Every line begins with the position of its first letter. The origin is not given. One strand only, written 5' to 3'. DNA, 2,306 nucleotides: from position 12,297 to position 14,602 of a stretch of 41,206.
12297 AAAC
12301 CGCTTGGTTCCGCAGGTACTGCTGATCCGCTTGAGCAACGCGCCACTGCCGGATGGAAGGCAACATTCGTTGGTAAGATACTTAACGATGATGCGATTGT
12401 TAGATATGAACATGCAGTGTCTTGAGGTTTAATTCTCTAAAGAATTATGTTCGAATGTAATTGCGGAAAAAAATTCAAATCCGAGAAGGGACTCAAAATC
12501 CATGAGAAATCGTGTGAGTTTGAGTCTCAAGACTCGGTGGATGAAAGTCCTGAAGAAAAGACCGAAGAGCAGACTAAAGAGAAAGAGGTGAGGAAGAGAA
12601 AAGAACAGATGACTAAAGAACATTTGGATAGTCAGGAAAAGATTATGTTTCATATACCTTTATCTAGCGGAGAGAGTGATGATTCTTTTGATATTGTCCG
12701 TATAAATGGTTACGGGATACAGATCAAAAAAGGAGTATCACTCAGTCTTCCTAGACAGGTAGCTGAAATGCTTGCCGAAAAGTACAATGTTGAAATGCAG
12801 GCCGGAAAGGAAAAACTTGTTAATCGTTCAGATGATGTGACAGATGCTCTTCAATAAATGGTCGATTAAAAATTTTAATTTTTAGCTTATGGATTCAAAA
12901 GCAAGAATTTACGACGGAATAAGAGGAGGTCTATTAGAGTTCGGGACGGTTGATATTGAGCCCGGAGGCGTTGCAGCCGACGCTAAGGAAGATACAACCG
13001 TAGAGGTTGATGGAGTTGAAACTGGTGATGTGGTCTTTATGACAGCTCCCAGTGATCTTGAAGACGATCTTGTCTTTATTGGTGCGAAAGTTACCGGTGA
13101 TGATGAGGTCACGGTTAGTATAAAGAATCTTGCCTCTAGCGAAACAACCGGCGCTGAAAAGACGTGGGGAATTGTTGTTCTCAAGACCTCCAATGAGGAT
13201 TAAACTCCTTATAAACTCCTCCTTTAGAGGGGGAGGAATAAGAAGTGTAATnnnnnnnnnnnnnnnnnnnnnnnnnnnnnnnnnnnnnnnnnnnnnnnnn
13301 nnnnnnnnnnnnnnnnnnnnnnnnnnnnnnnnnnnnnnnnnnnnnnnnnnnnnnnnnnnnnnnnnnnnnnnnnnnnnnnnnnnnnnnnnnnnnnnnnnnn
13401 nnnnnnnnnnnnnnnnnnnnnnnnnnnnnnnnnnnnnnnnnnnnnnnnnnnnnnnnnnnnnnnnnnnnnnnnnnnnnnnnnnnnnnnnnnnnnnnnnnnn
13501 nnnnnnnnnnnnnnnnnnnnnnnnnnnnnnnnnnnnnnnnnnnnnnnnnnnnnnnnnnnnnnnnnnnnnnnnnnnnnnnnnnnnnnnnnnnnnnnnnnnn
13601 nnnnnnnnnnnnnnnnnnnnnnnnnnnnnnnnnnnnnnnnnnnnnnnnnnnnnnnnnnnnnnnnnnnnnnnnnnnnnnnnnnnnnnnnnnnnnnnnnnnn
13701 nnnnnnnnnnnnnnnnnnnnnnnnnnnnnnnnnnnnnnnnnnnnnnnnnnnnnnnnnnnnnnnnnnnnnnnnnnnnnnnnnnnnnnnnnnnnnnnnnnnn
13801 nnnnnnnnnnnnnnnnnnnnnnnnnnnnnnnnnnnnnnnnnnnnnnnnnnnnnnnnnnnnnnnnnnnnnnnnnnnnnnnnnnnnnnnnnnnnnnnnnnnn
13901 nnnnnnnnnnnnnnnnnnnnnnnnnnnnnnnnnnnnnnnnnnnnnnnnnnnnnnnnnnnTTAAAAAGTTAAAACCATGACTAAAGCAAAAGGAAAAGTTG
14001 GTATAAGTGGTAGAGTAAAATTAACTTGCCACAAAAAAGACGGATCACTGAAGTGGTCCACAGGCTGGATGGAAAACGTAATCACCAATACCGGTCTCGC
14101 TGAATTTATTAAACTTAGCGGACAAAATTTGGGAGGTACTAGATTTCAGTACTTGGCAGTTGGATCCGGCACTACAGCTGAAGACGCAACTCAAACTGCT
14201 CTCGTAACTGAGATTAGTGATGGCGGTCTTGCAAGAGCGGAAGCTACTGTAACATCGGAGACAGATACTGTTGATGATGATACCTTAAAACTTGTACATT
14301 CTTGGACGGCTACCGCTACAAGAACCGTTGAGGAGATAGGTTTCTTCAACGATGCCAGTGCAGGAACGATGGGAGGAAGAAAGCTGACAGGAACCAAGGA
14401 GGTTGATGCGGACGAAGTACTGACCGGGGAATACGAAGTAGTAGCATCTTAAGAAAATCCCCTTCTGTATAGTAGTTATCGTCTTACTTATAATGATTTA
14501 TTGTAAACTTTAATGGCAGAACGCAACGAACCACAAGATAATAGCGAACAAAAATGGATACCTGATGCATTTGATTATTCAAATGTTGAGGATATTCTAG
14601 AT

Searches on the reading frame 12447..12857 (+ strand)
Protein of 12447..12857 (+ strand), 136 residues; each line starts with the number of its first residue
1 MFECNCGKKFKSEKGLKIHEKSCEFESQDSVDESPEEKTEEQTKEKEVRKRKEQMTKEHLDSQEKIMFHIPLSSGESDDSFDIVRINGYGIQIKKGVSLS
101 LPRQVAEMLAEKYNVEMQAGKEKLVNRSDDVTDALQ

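Call 18: search_protein_families(library=phrogs, proteins=[window:12447-12857:+], max_evalue=0.001)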
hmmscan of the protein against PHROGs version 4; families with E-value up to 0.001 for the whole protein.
window:12447-12857:+ (136 aa): 1 family
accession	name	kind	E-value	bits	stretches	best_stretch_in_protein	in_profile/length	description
phrog_13966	-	unknown function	1.3e-05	26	1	28-115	10-96/115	-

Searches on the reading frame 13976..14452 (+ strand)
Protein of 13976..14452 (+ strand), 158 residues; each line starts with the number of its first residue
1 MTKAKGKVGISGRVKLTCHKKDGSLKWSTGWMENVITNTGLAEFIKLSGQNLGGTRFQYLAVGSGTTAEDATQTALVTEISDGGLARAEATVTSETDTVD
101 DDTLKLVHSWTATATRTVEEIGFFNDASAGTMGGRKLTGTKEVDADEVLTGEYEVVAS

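Call 18: search_protein_families(library=phrogs, proteins=[window:13976-14452:+], max_evalue=0.001)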
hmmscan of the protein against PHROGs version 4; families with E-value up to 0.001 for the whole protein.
window:13976-14452:+ (158 aa): 3 families
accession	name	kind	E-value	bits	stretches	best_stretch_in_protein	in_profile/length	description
phrog_4176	-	tail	5.7e-13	50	1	7-133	5-134/309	tail fiber protein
phrog_5417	-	unknown function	2.7e-11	44.5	1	33-155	32-154/156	-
phrog_20420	-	head and packaging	3.9e-06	27.3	1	56-130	28-106/297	virion structural protein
